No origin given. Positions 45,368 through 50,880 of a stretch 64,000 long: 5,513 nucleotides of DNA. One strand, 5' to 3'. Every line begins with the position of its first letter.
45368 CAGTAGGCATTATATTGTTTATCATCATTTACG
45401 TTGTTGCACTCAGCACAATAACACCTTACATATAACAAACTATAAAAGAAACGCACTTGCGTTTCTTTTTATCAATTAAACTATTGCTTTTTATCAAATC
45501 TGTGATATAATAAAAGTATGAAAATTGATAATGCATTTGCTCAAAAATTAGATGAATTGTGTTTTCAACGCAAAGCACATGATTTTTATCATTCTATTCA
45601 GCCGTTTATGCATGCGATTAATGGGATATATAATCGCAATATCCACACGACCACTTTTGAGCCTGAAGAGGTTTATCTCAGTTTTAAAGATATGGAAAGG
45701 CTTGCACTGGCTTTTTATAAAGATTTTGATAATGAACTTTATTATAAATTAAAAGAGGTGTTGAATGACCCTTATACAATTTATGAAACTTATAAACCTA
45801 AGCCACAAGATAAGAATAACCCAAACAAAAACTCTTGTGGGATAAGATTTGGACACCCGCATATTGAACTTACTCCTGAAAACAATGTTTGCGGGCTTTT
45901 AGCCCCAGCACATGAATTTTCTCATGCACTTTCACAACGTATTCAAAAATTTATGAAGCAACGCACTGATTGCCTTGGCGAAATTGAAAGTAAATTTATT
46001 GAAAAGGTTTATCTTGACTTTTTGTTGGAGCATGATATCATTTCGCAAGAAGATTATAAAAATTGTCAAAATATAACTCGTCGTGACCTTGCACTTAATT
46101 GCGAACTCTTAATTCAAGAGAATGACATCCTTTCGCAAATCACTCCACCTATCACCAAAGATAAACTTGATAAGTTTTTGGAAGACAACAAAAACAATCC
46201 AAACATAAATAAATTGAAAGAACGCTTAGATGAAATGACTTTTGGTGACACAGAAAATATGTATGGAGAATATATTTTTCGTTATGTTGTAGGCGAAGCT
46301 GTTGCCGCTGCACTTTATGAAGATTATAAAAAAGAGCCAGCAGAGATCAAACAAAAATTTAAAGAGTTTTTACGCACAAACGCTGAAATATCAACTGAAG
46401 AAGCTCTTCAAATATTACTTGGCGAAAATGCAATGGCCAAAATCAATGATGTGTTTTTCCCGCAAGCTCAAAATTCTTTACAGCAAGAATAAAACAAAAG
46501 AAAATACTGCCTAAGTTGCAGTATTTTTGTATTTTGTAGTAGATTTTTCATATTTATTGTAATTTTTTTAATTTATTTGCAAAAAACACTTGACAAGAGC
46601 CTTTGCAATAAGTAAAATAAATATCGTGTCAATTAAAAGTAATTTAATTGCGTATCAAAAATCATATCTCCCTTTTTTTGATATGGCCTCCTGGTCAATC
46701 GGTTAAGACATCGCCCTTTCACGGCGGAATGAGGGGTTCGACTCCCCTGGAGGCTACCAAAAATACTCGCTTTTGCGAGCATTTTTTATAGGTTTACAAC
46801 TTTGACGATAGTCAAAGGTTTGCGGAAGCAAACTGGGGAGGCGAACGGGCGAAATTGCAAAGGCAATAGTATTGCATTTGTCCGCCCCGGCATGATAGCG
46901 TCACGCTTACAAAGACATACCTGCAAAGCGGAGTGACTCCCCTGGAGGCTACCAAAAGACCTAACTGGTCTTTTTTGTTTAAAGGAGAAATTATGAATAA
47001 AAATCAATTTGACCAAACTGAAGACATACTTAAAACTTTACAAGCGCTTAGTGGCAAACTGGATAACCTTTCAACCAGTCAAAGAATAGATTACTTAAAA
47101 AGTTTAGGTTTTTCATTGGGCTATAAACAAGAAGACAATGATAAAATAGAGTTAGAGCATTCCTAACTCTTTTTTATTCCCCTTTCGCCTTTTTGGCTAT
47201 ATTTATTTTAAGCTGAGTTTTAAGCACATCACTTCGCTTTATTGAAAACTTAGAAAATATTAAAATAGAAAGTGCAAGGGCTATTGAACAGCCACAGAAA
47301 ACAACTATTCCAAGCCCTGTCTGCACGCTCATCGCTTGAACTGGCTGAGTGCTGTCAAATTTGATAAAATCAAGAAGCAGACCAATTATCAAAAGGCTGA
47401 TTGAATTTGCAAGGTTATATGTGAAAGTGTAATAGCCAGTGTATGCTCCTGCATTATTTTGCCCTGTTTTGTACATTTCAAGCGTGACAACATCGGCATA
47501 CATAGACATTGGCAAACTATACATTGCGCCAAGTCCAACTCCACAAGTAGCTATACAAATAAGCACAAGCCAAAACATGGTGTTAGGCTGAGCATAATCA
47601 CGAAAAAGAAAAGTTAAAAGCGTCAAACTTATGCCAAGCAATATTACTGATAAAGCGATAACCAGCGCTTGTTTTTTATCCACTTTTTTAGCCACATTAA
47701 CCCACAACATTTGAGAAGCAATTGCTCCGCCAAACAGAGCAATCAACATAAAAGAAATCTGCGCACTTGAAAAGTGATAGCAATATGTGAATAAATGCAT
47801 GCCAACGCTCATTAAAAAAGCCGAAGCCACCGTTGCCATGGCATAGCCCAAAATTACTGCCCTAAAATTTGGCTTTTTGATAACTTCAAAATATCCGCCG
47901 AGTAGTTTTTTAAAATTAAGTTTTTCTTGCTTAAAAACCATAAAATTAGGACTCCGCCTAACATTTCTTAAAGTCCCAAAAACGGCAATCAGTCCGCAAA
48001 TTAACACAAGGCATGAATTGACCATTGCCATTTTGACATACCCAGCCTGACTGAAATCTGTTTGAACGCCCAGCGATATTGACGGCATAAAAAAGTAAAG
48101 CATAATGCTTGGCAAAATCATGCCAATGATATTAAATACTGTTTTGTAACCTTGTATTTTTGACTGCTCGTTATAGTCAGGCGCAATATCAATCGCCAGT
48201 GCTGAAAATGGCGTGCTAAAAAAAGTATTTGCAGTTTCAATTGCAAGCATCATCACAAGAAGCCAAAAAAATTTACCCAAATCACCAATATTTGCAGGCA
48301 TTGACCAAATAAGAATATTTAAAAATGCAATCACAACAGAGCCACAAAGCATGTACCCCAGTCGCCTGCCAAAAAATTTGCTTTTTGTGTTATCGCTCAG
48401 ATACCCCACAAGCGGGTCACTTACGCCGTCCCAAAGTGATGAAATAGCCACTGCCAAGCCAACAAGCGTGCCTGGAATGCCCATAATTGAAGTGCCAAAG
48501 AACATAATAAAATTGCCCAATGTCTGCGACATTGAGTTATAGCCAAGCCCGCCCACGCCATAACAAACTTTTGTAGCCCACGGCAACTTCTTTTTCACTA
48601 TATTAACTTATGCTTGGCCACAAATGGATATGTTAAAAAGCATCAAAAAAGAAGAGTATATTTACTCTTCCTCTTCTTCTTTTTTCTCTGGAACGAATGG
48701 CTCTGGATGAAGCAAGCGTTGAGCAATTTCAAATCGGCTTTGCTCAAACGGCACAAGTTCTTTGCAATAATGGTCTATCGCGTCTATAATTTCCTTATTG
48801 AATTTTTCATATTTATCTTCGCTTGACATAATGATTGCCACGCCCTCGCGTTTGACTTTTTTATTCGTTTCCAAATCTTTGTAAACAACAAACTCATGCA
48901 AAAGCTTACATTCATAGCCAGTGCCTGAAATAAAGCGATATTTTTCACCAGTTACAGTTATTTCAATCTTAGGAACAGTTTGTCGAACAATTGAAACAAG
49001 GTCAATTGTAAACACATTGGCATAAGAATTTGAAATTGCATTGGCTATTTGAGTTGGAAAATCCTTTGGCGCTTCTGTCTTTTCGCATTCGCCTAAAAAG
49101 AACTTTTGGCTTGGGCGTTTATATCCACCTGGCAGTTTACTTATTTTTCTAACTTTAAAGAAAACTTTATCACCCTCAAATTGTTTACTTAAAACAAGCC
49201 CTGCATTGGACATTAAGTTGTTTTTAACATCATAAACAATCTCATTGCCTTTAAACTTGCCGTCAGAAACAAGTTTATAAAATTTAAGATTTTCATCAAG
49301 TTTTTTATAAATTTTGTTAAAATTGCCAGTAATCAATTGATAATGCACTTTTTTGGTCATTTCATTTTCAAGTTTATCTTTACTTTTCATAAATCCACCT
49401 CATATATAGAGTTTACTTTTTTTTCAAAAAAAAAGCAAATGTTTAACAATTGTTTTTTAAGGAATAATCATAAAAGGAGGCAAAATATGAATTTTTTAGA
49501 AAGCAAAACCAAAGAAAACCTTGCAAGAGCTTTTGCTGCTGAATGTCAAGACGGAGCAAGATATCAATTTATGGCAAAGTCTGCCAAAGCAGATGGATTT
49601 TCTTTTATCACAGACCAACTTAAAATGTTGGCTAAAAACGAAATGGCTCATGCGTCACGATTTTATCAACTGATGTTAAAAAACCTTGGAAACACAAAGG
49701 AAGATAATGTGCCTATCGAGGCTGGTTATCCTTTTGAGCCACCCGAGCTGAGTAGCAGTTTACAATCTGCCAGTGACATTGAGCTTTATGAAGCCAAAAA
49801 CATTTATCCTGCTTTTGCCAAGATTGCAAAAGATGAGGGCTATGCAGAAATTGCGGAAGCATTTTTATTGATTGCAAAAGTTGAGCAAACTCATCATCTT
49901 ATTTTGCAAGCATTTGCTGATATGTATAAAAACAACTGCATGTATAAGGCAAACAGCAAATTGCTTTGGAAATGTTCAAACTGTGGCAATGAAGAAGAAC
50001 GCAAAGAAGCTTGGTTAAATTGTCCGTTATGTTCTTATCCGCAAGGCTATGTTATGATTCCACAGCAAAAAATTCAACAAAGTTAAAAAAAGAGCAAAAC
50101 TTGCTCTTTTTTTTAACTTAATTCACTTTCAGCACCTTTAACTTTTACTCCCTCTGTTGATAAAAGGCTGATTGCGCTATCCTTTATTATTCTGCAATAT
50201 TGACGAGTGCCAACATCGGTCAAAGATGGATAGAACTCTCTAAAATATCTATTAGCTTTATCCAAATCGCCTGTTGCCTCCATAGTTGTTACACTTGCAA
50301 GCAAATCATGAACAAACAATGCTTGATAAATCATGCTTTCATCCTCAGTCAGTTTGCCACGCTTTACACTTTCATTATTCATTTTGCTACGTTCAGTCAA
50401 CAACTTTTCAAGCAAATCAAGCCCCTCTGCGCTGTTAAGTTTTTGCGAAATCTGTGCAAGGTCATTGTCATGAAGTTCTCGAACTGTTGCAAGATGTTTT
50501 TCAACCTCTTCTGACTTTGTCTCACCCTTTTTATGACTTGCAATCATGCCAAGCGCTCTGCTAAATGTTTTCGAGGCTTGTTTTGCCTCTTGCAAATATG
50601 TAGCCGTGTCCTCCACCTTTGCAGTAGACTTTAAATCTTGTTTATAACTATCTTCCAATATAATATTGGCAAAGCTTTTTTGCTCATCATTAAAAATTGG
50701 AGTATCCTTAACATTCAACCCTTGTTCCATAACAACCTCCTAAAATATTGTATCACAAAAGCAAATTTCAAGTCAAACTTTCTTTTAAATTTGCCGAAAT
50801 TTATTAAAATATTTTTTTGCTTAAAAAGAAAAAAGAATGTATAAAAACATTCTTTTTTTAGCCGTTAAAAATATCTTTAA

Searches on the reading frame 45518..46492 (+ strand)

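Call 8: search_protein_families(library=pfam, proteins=[window:45518-46492:+], max_evalue=0.001)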
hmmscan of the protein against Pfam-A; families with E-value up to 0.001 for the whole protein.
window:45518-46492:+ (324 aa): 0 families

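Call 29: search_protein_families(library=ncbifam, proteins=[window:45518-46492:+], max_evalue=1)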
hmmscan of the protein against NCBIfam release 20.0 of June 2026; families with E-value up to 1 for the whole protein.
window:45518-46492:+ (324 aa): 2 families
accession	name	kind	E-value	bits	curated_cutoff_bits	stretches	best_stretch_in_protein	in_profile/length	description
TIGR02290.1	M3_fam_3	subfamily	0.0031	16.5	561.7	1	252-305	512-564/587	M3 family oligoendopeptidase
NF040846.1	SAS049_fam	equivalog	0.22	11.9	55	0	214-246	8-38/47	SAS049 family protein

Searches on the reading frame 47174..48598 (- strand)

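Call 8: search_protein_families(library=pfam, proteins=[window:47174-48598:-], max_evalue=0.001)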
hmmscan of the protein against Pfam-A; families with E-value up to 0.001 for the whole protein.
window:47174-48598:- (474 aa): 3 families
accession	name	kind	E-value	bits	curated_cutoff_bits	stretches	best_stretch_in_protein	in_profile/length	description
PF13347.12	MFS_2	-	3.5e-61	207.5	27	1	12-454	1-426/427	MFS/sugar transport protein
PF07690.21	MFS_1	-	8.5e-20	71.4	33.4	1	30-401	15-346/347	Major Facilitator Superfamily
PF06350.17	HSL_N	-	0.00019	21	25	0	141-283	56-195/306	Hormone-sensitive lipase (HSL) N-terminus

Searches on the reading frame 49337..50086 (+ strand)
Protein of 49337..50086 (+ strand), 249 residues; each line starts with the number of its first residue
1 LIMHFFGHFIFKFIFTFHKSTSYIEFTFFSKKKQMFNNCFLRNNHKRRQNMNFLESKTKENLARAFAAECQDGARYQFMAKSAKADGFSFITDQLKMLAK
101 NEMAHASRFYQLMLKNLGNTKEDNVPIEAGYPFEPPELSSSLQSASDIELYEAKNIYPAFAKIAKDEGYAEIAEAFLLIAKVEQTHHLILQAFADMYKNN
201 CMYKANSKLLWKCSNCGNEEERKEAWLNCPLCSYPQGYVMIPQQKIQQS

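Call 8: search_protein_families(library=pfam, proteins=[window:49337-50086:+], max_evalue=0.001)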
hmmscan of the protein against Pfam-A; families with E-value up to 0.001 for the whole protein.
window:49337-50086:+ (249 aa): 2 families
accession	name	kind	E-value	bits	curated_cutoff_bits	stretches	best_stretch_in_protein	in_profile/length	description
PF02915.23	Rubrerythrin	-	1.9e-21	77.3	22.8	1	60-192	1-135/137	Rubrerythrin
PF21349.2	RUBY_RBDX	-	3.9e-05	23.4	26.5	1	211-237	1-27/30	Rubrerythrin, rubredoxin-like domain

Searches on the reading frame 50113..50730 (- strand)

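Call 8: search_protein_families(library=pfam, proteins=[window:50113-50730:-], max_evalue=0.001)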
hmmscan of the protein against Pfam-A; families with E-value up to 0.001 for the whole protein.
window:50113-50730:- (205 aa): 0 families

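Call 28: search_protein_families(library=pfam, proteins=[window:50113-50730:-], max_evalue=1)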
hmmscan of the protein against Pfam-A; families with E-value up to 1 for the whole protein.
window:50113-50730:- (205 aa): 1 family
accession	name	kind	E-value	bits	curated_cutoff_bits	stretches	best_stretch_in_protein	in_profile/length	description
PF16564.11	MBDa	-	0.2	12.3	27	1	30-80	4-54/71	p55-binding region of Methyl-CpG-binding domain proteins MBD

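Call 29: search_protein_families(library=ncbifam, proteins=[window:50113-50730:-], max_evalue=1)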
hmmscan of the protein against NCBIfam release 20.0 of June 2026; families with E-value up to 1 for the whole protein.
window:50113-50730:- (205 aa): 2 families
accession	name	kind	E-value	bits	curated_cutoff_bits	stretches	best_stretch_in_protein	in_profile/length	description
NF041831.1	NO_HK_NahK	exception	0.001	17.2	1500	1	54-199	136-271/854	hybrid sensor histidine kinase/response regulator NahK/ErcS'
TIGR01535.1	glucan_glucosid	equivalog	0.011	14.2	741.9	1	128-163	289-324/662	glucan 1,4-alpha-glucosidase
